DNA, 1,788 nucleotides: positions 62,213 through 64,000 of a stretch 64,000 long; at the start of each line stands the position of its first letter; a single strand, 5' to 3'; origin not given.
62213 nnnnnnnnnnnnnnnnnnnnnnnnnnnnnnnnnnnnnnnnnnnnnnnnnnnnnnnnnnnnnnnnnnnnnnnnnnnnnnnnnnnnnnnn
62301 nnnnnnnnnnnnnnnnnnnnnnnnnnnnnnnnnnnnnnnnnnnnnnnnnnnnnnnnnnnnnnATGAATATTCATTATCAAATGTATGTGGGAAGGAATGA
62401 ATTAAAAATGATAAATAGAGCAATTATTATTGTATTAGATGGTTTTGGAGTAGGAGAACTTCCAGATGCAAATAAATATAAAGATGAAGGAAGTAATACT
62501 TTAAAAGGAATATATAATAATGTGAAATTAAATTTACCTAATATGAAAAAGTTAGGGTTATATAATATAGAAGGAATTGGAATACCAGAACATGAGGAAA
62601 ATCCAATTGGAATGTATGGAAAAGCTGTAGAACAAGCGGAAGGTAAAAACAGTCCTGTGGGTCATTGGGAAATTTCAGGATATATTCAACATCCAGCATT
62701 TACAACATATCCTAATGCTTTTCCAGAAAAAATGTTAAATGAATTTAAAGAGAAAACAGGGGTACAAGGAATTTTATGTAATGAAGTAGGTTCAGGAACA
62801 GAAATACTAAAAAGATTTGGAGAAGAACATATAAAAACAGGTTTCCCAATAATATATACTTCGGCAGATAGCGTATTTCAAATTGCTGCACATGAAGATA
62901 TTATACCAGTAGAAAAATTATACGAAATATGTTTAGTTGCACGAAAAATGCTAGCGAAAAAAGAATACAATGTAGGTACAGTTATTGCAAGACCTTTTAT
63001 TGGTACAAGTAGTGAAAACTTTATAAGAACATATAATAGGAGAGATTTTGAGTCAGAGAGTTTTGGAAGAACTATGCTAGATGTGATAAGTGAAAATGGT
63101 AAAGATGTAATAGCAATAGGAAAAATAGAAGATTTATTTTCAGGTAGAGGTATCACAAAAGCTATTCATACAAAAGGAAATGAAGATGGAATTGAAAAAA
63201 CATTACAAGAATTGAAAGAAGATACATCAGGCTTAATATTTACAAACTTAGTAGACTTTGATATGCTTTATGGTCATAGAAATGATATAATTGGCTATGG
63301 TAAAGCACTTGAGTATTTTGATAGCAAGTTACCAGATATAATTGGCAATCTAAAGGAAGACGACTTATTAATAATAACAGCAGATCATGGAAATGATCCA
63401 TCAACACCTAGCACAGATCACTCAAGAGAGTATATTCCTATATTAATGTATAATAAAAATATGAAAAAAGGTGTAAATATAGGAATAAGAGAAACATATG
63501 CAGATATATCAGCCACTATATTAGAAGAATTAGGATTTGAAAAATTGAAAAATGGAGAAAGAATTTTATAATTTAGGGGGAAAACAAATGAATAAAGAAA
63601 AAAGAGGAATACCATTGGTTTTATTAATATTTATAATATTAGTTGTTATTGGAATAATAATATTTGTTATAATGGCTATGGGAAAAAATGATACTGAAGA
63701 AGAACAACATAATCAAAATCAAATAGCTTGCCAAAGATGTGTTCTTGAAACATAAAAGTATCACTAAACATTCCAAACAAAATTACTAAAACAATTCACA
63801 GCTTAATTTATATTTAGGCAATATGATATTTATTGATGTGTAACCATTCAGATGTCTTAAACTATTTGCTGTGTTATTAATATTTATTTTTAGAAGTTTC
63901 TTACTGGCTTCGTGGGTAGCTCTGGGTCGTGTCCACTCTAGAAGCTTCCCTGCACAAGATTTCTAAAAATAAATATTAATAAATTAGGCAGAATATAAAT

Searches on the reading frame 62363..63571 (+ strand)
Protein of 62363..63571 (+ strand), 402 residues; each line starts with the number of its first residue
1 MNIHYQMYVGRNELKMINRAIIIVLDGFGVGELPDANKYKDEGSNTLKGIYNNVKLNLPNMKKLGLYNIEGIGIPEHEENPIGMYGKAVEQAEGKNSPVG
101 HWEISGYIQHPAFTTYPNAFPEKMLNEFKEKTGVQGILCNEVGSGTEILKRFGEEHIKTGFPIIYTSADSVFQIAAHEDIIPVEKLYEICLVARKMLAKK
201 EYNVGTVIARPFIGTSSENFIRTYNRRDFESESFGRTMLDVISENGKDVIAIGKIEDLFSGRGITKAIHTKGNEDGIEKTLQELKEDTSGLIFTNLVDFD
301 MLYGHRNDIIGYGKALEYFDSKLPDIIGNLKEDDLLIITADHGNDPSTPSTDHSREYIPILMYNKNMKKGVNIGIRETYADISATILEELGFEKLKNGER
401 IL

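Call 22: find_encoding_contigs(protein=window:62363-63571:+, flank=10000, max_places=10)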
Protein window:62363-63571:+ (402 aa): no gene with exactly this product is on record in the collection.

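Call 44: search_protein_families(library=pfam, proteins=[window:62363-63571:+], max_evalue=0.001)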
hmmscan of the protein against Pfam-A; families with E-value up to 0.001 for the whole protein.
window:62363-63571:+ (402 aa): 1 family
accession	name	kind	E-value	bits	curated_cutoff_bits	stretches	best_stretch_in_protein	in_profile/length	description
PF01676.23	Metalloenzyme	-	4.8e-45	154.5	24.3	2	260-394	117-252/252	Metalloenzyme superfamily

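Call 47: find_encoding_contigs(protein=window:62408-63571:+, flank=10000, max_places=10)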
Protein window:62408-63571:+ (387 aa): 1 contig read that carries it; 1 place shown.
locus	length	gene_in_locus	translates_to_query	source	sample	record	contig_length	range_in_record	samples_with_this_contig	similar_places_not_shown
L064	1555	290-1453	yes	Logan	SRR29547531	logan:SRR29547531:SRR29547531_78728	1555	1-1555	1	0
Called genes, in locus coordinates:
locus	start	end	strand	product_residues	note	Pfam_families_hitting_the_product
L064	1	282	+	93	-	?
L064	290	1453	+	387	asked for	PF01676:Metalloenzyme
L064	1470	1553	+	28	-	?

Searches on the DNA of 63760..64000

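Call 52: search_rna_families(source=window, start=63760, end=64000, threshold=evalue, max_evalue=10)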
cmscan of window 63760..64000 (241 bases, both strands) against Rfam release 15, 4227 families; matches with E-value up to 10: 1.
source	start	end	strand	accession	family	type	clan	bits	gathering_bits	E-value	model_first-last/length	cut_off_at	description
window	63778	63854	+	RF00338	snoR53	Gene; snRNA; snoRNA; CD-box;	CL00080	20.5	70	1.9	1-91/91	no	Small nucleolar RNA snR53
